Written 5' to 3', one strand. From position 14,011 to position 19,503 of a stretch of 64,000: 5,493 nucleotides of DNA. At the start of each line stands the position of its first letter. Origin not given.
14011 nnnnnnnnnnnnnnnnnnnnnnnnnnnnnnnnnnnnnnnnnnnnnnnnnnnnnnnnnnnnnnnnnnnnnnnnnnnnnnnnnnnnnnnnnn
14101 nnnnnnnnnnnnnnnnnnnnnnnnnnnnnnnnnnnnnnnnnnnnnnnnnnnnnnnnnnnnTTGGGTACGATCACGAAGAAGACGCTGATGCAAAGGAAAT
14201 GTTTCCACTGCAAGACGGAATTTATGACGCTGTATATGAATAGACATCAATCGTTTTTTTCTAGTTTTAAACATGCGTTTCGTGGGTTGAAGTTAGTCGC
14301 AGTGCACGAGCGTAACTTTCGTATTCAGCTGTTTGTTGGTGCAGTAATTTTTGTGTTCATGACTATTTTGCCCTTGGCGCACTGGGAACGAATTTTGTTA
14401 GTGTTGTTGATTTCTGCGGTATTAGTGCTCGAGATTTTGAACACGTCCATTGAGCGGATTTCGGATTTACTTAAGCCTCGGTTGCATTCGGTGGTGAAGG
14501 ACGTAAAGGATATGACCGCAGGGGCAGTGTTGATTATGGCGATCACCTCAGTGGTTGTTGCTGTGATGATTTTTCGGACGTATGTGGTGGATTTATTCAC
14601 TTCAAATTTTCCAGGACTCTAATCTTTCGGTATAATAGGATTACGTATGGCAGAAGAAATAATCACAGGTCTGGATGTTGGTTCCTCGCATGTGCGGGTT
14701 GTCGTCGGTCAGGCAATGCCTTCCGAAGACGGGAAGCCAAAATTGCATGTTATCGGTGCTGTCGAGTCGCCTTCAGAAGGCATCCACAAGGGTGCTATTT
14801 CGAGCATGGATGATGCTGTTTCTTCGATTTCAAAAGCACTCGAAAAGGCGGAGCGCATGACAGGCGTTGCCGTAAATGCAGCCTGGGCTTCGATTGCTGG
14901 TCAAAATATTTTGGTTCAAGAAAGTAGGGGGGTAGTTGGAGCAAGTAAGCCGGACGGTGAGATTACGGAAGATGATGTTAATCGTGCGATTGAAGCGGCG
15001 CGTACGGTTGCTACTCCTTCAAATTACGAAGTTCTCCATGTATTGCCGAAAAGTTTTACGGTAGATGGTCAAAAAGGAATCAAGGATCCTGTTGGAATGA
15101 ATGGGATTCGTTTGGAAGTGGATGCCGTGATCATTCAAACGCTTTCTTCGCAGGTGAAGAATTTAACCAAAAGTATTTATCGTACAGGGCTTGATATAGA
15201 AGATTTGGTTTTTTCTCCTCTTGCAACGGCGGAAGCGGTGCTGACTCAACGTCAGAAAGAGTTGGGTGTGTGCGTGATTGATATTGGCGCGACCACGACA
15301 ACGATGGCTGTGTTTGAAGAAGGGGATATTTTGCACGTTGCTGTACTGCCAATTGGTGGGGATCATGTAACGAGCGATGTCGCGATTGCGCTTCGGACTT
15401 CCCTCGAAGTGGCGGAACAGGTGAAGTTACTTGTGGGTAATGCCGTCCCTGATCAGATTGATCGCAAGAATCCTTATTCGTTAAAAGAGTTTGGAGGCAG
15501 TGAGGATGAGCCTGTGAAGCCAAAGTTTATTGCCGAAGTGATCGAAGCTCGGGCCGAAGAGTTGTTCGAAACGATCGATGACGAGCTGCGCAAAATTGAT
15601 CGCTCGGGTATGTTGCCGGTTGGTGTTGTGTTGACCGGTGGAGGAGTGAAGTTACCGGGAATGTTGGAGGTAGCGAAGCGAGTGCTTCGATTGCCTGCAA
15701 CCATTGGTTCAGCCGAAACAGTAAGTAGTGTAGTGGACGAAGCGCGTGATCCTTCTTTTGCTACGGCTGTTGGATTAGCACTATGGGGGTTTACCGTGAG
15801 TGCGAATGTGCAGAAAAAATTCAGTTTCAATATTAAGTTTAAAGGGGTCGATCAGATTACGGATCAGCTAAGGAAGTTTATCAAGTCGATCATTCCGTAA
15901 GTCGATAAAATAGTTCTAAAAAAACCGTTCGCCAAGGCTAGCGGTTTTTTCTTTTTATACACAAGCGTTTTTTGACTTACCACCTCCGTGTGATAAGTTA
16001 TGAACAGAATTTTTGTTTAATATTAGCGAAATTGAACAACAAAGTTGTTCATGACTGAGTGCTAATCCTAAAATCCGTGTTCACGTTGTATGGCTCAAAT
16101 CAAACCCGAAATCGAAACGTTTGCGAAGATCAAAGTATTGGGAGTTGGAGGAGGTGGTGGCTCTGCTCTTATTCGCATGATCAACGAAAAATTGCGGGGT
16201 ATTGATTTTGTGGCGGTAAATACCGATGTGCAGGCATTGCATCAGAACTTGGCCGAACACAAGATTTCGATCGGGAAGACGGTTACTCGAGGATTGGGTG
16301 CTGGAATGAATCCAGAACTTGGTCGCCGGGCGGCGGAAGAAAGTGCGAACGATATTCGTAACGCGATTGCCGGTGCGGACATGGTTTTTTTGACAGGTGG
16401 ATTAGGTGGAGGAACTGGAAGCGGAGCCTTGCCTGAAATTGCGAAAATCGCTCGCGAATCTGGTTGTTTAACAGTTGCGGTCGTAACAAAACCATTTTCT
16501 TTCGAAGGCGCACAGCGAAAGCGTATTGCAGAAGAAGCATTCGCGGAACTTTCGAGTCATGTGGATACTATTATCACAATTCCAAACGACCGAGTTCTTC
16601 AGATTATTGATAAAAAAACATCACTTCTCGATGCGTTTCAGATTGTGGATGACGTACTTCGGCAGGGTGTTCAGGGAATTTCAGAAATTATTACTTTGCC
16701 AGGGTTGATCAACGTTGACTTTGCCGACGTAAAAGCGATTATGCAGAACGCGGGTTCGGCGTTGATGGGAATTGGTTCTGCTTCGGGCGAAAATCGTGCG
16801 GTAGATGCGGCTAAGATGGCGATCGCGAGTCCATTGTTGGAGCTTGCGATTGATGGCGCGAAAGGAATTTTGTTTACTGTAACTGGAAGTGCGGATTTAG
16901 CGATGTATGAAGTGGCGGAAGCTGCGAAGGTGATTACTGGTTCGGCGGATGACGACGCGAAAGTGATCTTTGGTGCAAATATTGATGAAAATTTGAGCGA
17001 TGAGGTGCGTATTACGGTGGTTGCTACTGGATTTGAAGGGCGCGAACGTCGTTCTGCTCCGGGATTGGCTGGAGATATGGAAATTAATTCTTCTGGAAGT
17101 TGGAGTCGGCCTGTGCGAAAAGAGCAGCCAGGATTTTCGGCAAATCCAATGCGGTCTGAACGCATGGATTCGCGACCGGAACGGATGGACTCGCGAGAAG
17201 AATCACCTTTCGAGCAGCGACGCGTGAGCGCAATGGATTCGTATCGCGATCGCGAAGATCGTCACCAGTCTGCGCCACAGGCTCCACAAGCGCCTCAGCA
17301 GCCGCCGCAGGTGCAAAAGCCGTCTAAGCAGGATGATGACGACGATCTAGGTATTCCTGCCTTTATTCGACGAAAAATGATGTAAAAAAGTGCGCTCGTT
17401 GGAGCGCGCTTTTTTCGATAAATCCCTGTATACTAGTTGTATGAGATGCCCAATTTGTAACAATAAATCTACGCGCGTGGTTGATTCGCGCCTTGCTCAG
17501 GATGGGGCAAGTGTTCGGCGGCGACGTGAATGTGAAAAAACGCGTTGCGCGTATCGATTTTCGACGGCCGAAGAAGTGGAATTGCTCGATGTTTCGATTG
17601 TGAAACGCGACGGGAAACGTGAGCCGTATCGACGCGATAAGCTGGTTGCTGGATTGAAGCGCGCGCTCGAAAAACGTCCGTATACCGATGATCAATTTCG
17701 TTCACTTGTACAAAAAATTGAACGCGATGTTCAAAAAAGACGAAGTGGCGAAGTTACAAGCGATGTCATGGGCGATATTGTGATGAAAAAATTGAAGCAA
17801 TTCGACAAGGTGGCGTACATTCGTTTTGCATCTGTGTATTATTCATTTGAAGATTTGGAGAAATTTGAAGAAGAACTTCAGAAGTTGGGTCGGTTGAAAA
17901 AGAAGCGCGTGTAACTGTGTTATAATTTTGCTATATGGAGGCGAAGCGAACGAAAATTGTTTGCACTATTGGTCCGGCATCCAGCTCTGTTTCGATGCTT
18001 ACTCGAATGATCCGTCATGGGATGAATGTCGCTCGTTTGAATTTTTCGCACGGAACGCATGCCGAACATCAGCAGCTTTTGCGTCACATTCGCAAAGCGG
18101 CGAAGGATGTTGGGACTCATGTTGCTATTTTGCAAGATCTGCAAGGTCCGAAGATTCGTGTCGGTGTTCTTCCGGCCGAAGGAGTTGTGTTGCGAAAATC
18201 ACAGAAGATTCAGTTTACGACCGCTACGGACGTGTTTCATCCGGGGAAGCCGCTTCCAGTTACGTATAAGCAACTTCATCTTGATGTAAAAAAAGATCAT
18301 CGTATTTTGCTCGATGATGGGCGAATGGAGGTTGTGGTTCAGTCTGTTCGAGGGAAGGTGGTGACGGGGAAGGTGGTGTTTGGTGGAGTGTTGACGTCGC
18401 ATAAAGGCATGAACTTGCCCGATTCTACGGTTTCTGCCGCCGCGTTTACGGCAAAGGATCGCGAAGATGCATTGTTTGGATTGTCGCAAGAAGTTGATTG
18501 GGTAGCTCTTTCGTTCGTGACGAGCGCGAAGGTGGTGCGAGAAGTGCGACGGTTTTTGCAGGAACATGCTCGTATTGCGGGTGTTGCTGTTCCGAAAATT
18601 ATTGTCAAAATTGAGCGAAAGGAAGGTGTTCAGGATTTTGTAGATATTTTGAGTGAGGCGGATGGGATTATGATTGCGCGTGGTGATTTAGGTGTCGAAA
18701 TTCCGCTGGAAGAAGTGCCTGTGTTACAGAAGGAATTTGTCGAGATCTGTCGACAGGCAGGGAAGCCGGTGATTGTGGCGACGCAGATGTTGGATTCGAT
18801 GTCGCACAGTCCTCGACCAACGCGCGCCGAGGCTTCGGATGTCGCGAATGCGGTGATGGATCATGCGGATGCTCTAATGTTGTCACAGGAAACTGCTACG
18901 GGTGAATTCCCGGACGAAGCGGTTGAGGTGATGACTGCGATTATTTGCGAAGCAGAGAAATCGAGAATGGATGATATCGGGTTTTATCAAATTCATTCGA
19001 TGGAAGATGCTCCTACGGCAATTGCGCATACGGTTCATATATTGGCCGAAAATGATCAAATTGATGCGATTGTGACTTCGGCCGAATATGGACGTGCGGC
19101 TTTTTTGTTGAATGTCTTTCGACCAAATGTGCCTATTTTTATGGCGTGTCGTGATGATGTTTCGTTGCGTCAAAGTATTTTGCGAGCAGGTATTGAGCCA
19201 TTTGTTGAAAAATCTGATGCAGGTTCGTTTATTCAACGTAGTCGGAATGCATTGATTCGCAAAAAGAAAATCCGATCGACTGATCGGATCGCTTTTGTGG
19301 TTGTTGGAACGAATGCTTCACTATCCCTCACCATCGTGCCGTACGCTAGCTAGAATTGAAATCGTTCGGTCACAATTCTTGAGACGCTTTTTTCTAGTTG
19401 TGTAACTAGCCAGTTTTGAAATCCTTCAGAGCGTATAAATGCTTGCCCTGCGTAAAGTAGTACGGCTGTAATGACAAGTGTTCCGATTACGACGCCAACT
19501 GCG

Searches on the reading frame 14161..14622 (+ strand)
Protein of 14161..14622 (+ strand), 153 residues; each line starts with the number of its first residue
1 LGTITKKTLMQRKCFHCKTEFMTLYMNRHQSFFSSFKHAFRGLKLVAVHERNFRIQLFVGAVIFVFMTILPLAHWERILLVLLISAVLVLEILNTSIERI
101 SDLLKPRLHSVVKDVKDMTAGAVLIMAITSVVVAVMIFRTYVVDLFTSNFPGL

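Call 10: search_protein_families(library=pfam, proteins=[window:14161-14622:+], max_evalue=0.001)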
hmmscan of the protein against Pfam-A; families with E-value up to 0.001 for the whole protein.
window:14161-14622:+ (153 aa): 1 family
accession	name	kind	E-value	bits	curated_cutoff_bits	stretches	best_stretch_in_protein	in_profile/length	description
PF01219.24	DAGK_prokar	-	5.3e-29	100.5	22.3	1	37-138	1-102/102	Prokaryotic diacylglycerol kinase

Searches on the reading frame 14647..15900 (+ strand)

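Call 10: search_protein_families(library=pfam, proteins=[window:14647-15900:+], max_evalue=0.001)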
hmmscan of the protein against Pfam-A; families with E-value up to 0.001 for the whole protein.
window:14647-15900:+ (417 aa): 6 families
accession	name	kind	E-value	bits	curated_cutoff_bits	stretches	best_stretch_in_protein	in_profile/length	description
PF14450.12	FtsA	-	2.2e-38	131.9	31.8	2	209-376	1-127/127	Cell division protein FtsA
PF02491.25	SHS2_FTSA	-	2.4e-27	95.6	25.4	1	85-163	1-78/79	SHS2 domain inserted in FTSA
PF06723.19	MreB_Mbl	-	2.9e-11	43.2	27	1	204-363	143-312/327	MreB/Mbl protein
PF11104.14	PilM_2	-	2.1e-10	40.5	27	1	193-261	167-235/340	Type IV pilus assembly protein PilM;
PF06277.17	EutA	-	2.9e-05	23.6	27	1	181-245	120-182/475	Ethanolamine utilisation protein EutA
PF21522.3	MreB-like_C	-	0.00038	21.5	27.8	0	210-336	1-116/123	Archaeal actin homologue MreB-like, C-terminal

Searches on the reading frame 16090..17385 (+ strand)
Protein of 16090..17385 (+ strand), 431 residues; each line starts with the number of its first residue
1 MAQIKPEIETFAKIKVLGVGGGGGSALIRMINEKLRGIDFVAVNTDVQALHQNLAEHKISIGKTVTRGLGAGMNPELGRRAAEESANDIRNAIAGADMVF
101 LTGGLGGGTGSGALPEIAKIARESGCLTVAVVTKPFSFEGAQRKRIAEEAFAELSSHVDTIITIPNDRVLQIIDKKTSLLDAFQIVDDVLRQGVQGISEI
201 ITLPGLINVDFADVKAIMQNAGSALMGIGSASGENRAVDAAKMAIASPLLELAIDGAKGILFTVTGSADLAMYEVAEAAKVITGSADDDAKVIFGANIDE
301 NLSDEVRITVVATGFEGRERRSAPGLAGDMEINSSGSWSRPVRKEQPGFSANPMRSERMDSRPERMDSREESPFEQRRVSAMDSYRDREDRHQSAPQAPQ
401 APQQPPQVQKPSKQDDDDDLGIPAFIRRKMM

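Call 10: search_protein_families(library=pfam, proteins=[window:16090-17385:+], max_evalue=0.001)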
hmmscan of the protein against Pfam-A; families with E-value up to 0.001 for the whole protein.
window:16090-17385:+ (431 aa): 3 families
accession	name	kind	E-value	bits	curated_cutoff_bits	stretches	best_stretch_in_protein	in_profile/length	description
PF00091.31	Tubulin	-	1.8e-44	152.8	33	1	13-174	1-190/190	Tubulin/FtsZ family, GTPase domain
PF12327.13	FtsZ_C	-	1.6e-32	112.1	27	1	222-316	1-95/95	FtsZ family, C-terminal domain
PF13809.12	Tubulin_2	-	0.00011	22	27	0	70-123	116-188/356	Tubulin like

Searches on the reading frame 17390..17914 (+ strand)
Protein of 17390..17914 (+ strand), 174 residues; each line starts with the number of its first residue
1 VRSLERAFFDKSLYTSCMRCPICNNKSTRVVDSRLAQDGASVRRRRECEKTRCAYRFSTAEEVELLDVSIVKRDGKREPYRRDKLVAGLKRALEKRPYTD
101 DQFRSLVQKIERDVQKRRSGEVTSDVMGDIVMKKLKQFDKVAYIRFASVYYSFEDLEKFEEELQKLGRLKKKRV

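Call 10: search_protein_families(library=pfam, proteins=[window:17390-17914:+], max_evalue=0.001)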
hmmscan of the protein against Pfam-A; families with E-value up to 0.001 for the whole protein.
window:17390-17914:+ (174 aa): 2 families
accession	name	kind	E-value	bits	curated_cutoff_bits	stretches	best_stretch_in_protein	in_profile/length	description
PF03477.21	ATP-cone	-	7e-21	75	25.8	1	69-155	2-87/88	ATP cone domain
PF22811.2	Zn_ribbon_NrdR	-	4.7e-17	62.1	27.2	1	18-61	1-42/42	Transcriptional repressor NrdR-like, N-terminal domain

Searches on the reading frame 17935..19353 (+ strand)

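Call 10: search_protein_families(library=pfam, proteins=[window:17935-19353:+], max_evalue=0.001)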
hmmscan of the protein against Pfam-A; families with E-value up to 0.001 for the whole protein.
window:17935-19353:+ (472 aa): 2 families
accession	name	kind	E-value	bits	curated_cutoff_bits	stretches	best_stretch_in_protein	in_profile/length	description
PF00224.27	PK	-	4.2e-112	374.9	30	1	4-330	2-328/328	Pyruvate kinase, barrel domain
PF02887.21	PK_C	-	6.7e-10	39.5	28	1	362-454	2-96/114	Pyruvate kinase, alpha/beta domain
